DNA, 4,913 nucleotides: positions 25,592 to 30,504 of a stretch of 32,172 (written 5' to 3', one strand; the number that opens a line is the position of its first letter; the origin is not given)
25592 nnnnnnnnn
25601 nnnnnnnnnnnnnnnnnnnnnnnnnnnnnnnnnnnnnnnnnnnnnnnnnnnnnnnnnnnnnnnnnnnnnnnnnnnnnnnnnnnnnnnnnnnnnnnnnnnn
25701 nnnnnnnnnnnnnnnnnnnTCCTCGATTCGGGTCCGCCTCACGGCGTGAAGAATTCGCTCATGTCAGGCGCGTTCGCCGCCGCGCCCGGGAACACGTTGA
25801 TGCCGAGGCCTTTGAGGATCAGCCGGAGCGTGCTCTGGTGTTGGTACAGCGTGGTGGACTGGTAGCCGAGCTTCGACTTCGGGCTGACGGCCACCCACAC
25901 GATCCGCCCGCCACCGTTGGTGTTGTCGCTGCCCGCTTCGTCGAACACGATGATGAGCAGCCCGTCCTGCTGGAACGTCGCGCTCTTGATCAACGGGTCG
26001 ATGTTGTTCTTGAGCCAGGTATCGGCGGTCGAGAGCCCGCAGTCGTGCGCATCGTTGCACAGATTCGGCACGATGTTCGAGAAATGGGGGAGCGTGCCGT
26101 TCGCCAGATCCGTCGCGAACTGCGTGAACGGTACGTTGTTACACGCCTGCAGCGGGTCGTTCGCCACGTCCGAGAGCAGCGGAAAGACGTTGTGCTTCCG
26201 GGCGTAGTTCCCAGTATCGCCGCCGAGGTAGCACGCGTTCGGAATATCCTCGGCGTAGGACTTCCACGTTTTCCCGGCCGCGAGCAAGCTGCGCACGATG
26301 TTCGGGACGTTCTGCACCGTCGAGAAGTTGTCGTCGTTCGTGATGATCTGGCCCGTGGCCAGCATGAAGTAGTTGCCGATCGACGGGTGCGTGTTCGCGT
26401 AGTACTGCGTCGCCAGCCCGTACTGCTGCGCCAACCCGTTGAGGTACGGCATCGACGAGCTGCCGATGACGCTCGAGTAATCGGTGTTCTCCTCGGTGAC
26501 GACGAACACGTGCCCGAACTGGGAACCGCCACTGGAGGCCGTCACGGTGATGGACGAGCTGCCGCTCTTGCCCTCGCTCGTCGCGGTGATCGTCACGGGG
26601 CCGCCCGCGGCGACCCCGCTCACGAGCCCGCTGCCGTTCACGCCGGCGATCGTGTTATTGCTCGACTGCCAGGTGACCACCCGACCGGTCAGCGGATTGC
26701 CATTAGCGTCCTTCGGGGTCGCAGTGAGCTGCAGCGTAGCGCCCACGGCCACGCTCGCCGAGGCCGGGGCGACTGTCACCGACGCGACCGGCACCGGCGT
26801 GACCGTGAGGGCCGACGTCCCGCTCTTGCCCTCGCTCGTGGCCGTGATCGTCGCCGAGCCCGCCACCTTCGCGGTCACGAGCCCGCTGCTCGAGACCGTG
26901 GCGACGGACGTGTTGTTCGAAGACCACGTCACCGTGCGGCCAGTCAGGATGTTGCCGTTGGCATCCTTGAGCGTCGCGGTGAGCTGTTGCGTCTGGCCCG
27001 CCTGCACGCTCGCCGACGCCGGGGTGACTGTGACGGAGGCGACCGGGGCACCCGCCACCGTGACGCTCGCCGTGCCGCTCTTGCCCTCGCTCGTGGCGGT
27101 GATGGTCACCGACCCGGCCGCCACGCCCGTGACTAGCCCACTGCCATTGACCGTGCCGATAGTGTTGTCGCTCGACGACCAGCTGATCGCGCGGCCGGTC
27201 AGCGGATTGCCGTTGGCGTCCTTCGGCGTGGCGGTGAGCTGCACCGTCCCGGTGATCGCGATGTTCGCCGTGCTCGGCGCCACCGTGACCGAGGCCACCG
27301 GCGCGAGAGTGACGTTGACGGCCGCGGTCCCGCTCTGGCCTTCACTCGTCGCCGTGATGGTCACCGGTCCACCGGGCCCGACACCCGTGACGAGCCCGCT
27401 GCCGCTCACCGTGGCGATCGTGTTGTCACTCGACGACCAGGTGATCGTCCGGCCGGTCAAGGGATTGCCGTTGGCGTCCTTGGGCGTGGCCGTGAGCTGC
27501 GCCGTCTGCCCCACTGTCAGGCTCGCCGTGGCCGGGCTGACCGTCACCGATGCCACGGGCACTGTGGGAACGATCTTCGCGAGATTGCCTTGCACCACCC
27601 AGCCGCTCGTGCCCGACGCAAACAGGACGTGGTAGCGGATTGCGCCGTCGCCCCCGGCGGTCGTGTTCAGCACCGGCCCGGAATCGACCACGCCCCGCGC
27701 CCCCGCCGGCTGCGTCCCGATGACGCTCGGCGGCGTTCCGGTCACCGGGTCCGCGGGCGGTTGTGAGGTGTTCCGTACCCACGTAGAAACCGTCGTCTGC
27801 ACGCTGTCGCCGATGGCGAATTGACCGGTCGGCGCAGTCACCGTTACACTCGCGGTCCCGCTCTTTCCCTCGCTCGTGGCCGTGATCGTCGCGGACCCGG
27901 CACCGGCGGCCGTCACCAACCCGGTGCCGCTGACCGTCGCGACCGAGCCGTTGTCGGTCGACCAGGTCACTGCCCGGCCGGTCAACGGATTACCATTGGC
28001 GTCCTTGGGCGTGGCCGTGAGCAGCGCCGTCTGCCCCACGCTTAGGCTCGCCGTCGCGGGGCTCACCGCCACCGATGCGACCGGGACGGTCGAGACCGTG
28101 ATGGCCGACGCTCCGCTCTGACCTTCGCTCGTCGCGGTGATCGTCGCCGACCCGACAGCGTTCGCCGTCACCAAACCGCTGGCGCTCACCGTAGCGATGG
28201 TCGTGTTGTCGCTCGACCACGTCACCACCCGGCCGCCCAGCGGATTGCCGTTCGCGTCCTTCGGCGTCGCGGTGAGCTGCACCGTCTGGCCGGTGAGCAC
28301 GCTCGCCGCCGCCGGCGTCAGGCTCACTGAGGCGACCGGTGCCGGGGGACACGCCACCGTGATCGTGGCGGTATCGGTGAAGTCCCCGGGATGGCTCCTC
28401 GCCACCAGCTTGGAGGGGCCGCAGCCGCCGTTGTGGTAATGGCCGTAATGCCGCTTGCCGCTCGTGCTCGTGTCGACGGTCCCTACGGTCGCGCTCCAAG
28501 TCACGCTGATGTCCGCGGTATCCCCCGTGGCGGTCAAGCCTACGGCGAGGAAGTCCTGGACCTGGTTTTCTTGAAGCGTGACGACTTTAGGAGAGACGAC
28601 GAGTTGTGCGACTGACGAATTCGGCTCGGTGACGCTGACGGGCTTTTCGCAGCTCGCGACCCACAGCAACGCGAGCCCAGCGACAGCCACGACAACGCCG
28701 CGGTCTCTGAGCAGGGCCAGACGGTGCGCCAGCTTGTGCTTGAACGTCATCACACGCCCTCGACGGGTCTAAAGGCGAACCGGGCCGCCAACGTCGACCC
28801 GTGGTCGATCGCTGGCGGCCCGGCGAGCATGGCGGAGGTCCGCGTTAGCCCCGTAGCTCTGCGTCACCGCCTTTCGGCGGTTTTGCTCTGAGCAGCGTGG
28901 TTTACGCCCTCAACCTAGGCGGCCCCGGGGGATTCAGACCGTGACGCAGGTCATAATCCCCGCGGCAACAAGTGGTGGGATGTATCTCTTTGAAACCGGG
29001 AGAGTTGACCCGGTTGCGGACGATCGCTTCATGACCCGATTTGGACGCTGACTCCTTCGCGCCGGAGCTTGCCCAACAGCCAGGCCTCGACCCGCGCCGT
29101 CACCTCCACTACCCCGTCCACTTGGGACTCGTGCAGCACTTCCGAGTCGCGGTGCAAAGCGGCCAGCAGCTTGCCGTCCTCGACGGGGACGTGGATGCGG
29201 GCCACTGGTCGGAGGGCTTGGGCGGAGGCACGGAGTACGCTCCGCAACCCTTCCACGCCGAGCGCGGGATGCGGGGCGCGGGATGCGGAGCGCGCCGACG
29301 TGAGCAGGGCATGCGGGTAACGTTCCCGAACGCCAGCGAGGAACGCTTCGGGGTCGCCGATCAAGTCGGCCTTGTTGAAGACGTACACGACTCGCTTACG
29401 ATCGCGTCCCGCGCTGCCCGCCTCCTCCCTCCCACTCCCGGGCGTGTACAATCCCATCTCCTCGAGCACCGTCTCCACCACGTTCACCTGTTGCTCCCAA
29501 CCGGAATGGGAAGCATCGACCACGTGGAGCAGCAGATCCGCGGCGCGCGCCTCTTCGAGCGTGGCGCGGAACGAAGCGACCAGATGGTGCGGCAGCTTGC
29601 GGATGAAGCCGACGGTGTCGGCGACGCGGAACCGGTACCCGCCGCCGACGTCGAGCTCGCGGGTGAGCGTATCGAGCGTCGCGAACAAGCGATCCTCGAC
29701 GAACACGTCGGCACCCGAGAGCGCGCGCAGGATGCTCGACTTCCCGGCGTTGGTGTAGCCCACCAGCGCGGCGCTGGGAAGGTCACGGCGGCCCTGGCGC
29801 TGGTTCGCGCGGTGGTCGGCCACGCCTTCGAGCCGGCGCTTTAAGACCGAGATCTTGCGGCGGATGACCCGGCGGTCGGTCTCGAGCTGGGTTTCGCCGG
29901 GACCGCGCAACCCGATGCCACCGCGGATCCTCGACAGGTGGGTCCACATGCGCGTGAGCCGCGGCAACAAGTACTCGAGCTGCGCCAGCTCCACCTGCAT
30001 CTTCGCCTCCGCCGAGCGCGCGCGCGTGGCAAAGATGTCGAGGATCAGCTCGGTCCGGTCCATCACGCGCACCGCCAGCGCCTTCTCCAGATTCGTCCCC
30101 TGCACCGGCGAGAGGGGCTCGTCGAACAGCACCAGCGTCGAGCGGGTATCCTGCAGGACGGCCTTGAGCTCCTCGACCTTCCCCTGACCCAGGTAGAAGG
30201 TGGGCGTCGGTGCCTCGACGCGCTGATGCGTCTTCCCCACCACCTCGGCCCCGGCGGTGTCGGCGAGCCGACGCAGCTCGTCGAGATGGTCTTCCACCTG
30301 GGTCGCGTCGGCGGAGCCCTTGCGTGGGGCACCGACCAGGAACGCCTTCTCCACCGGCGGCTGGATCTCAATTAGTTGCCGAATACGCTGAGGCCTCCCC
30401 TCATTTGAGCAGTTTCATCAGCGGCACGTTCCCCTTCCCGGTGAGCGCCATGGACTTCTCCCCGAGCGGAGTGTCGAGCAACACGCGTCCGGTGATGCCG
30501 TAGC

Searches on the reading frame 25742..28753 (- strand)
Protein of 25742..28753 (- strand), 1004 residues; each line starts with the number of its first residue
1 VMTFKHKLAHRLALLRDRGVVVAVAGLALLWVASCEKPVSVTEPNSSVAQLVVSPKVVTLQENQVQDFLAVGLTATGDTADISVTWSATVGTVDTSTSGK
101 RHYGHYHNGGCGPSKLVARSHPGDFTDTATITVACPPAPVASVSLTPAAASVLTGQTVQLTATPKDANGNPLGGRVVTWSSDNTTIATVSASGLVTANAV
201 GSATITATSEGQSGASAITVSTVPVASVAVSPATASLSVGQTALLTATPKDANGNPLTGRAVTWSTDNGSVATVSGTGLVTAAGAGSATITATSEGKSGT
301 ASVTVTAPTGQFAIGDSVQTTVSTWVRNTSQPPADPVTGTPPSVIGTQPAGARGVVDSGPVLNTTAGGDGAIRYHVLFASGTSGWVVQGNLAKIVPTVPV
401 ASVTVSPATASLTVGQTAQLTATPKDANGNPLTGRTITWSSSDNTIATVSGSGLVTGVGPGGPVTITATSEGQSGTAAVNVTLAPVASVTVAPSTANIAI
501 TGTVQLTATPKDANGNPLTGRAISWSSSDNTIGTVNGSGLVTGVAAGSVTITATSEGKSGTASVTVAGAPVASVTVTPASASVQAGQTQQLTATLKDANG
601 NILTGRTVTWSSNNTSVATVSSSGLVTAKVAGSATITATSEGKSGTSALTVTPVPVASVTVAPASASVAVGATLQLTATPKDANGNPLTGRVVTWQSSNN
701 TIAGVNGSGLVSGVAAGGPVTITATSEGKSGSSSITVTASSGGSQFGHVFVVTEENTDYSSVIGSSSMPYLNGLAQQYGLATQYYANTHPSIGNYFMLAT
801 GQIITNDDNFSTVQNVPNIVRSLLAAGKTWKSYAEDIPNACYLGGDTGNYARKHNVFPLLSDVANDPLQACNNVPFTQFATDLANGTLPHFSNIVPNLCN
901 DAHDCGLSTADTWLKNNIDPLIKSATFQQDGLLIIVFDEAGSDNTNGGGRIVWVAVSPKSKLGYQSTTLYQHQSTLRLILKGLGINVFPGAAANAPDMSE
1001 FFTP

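Call 11: search_protein_families(library=pfam, proteins=[window:25742-28753:-], max_evalue=0.001)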
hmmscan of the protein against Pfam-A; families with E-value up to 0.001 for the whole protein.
window:25742-28753:- (1004 aa): 4 families
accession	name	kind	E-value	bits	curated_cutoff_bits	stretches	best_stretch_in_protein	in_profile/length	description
PF02368.24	Big_2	-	8.4e-85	279.2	22.8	6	139-219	1-78/79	Bacterial Ig-like domain (group 2)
PF02369.22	Big_1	-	8.9e-38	128.7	34.9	6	241-321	17-91/93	Bacterial Ig-like domain (group 1)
PF04185.19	Phosphoesterase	-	5.2e-29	101.9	23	1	767-981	106-351/356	Phosphoesterase family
PF09134.16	Invasin_D3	-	6.8e-23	81.5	33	2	227-306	6-94/98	Invasin, domain 3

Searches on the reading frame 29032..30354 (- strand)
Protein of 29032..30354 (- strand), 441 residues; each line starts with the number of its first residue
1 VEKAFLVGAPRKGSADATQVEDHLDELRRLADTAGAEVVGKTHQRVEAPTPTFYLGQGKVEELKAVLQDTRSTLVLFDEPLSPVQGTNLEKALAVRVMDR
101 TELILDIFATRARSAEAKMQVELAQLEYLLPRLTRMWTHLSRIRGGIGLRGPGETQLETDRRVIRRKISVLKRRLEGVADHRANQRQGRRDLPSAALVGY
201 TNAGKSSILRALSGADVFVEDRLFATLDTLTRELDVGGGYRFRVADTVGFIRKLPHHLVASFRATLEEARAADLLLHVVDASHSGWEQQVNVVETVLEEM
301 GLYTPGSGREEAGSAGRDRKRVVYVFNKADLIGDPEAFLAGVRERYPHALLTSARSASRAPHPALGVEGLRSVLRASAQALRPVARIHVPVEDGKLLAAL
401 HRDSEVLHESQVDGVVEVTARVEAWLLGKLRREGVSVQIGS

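Call 11: search_protein_families(library=pfam, proteins=[window:29032-30354:-], max_evalue=0.001)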
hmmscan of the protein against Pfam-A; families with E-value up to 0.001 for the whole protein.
window:29032-30354:- (441 aa): 4 families
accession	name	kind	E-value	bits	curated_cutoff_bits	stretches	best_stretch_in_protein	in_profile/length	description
PF16360.10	GTP-bdg_M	-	7.7e-33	113.3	29.5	1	111-189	1-79/79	GTP-binding GTPase Middle Region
PF13167.11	GTP-bdg_N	-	7.1e-32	110.3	25.4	1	21-109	1-89/89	GTP-binding GTPase N-terminal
PF01926.29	MMR_HSR1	-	1.1e-19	71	21.9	1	195-299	2-102/113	50S ribosome-binding GTPase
PF00350.29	Dynamin_N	-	0.00044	20.7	27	0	196-226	2-32/168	Dynamin family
